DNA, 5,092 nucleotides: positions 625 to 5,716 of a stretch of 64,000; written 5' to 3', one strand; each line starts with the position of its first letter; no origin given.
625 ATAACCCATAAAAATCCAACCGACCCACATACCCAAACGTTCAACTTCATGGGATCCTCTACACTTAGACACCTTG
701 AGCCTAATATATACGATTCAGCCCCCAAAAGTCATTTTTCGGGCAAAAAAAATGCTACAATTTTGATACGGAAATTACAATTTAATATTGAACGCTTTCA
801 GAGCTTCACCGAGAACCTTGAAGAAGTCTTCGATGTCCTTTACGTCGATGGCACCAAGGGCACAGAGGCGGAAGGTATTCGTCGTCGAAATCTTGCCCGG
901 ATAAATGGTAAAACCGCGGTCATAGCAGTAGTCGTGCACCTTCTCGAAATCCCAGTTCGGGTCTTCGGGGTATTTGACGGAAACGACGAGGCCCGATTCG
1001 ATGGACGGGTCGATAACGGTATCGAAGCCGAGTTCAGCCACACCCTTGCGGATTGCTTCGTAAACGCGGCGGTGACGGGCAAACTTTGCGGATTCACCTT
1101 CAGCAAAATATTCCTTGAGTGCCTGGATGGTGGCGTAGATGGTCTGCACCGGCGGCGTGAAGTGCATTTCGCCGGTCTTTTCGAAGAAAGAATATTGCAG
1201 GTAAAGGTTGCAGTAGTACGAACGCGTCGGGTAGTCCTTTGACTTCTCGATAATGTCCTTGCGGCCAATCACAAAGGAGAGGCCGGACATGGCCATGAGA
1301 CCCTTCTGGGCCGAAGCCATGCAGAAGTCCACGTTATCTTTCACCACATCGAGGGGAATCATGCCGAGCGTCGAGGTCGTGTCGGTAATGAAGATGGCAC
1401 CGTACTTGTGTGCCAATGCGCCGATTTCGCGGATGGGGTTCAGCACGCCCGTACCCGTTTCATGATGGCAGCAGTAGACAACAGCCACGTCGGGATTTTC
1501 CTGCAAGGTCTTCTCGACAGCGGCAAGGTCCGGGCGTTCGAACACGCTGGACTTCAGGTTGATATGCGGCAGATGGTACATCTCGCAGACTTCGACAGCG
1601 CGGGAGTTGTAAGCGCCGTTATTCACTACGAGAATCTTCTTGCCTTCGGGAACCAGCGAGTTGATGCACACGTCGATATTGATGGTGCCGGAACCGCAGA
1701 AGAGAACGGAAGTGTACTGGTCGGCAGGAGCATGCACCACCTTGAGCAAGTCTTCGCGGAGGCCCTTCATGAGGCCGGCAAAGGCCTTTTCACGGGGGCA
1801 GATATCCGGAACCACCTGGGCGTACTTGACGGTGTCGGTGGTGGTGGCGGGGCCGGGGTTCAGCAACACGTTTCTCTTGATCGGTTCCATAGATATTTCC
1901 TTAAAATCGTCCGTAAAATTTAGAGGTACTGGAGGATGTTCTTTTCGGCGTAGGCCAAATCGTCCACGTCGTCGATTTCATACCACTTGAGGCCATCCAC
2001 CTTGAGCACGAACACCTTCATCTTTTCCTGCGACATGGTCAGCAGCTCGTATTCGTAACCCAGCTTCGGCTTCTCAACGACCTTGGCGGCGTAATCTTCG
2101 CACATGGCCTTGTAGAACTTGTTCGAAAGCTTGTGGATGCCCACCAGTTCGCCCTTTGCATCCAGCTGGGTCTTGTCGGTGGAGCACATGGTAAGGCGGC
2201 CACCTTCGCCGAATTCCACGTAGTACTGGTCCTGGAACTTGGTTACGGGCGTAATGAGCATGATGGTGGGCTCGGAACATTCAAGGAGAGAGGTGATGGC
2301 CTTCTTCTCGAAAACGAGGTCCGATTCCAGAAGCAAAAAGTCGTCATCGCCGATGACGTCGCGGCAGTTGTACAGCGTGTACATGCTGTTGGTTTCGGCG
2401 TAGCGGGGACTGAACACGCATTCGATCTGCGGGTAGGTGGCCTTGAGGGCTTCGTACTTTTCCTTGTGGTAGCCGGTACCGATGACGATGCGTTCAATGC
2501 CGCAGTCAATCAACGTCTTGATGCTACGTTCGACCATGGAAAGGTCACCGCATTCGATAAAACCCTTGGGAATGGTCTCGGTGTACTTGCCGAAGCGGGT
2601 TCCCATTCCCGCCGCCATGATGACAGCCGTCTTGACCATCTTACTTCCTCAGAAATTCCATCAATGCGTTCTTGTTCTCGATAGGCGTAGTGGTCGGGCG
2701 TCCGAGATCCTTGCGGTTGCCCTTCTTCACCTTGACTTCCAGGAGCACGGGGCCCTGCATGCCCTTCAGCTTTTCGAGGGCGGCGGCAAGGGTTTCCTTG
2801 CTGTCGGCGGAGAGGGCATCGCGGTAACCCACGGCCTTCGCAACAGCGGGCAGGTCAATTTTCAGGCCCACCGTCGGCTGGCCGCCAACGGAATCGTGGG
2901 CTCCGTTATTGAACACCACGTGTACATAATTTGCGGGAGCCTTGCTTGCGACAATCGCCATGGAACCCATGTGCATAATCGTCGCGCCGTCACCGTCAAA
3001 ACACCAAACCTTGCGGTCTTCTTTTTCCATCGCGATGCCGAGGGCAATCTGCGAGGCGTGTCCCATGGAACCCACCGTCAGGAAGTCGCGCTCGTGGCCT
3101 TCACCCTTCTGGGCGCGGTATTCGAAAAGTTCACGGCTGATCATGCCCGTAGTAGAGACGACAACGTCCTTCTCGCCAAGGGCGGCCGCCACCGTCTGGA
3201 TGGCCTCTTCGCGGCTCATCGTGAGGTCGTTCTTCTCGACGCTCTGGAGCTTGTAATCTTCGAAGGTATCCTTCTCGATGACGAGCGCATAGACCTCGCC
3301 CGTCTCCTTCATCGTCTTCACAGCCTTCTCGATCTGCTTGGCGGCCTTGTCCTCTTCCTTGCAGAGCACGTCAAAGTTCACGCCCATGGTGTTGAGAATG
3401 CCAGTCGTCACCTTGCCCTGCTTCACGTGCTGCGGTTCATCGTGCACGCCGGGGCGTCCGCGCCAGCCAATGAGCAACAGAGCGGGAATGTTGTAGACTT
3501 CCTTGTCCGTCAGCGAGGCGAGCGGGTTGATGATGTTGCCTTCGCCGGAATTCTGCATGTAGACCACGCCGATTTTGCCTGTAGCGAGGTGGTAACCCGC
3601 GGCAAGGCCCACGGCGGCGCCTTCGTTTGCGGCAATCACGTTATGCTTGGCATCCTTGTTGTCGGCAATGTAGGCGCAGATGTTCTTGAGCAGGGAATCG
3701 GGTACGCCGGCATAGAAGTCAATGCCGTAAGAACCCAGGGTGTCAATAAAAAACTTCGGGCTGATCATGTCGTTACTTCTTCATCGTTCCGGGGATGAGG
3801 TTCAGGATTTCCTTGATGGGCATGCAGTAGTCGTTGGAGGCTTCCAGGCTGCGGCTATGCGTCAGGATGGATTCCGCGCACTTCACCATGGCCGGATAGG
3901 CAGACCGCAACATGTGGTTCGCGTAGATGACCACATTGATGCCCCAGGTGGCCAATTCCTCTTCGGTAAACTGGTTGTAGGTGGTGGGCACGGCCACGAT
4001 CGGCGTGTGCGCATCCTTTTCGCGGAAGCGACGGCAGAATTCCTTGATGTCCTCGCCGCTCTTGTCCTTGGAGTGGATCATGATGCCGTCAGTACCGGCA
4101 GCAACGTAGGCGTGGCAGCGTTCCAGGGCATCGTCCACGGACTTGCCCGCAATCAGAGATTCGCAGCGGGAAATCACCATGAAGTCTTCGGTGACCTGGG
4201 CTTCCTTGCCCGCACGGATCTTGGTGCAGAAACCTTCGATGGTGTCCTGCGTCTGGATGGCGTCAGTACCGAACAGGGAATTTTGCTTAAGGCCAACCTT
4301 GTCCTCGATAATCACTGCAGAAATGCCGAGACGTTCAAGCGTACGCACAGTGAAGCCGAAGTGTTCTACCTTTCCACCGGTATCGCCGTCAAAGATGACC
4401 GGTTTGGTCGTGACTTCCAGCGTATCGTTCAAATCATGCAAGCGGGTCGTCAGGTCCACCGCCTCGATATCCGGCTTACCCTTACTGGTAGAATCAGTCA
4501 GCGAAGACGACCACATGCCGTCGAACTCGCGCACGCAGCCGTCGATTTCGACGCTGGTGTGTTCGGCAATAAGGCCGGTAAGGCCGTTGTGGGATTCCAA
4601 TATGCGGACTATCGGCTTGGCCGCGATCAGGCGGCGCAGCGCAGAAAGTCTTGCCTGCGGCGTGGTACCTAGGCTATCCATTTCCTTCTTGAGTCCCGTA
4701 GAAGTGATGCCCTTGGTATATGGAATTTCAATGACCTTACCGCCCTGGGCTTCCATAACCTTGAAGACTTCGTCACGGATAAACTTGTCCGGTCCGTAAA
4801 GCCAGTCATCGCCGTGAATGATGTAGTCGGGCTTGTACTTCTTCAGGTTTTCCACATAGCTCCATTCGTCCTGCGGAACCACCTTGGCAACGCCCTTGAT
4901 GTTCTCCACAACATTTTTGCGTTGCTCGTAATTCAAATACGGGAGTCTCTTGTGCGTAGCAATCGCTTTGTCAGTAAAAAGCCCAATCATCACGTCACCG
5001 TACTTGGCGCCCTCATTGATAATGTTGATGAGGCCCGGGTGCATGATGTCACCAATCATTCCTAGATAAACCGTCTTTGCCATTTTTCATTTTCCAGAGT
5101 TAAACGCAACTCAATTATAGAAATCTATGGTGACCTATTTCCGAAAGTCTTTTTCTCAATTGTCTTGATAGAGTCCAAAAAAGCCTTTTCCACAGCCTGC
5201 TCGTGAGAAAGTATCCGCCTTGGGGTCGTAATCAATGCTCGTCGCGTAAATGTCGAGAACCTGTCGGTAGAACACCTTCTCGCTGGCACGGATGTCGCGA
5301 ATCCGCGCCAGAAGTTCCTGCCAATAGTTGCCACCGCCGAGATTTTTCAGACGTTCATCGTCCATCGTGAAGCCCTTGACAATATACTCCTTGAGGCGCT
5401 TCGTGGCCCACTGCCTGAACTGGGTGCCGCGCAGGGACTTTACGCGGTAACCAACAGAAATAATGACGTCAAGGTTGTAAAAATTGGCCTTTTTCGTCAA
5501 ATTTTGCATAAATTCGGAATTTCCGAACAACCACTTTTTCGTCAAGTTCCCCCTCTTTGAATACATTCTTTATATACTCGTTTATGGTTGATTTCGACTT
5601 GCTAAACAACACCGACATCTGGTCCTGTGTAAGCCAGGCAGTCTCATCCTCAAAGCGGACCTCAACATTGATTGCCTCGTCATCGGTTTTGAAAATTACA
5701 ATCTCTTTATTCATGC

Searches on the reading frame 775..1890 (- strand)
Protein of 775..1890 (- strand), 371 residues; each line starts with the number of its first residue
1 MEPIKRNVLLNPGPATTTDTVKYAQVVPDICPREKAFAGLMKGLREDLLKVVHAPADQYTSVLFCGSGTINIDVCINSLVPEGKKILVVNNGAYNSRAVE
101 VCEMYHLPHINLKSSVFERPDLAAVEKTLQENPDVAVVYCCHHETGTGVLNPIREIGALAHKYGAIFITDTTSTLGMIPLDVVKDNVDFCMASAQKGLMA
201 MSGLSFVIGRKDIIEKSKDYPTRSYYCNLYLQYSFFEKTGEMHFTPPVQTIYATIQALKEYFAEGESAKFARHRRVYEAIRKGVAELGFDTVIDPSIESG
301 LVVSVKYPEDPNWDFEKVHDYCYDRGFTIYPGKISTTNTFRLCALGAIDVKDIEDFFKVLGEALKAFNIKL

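Call 19: search_protein_families(library=pfam, proteins=[window:775-1890:-], max_evalue=0.001)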
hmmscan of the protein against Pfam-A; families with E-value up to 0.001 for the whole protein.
window:775-1890:- (371 aa): 3 families
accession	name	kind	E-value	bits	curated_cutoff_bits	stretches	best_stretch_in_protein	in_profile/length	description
PF00266.25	Aminotran_5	-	1.7e-29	103.4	21.5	1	24-305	28-314/371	Aminotransferase class-V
PF01212.27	Beta_elim_lyase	-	6.8e-07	29.3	27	1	59-220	47-222/288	Beta-eliminating lyase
PF01053.26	Cys_Met_Meta_PP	-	9.5e-05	21.5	27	1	61-196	69-198/381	Cys/Met metabolism PLP-dependent enzyme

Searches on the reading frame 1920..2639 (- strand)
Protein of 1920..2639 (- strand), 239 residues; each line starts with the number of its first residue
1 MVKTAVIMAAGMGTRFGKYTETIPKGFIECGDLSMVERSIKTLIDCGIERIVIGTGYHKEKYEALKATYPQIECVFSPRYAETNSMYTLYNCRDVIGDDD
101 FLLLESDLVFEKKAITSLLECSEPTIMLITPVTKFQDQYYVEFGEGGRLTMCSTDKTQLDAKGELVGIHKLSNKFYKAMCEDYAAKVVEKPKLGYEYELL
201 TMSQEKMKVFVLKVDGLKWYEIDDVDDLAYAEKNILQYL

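Call 19: search_protein_families(library=pfam, proteins=[window:1920-2639:-], max_evalue=0.001)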
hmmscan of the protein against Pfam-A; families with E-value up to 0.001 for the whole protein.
window:1920-2639:- (239 aa): 2 families
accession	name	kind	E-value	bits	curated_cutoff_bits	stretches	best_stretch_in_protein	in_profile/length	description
PF12804.13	NTP_transf_3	-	9.3e-12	45.9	27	1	5-134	1-124/160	MobA-like NTP transferase domain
PF00483.29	NTP_transferase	-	9.5e-11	42.2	21.2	1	5-147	2-155/245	Nucleotidyl transferase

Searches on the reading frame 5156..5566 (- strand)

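Call 19: search_protein_families(library=pfam, proteins=[window:5156-5566:-], max_evalue=0.001)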
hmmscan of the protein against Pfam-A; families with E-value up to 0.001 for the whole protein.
window:5156-5566:- (136 aa): 1 family
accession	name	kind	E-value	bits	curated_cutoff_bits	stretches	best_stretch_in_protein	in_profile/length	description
PF13310.11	Virulence_RhuM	-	2.1e-50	171.9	33.7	1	10-119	4-114/252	Virulence protein RhuM family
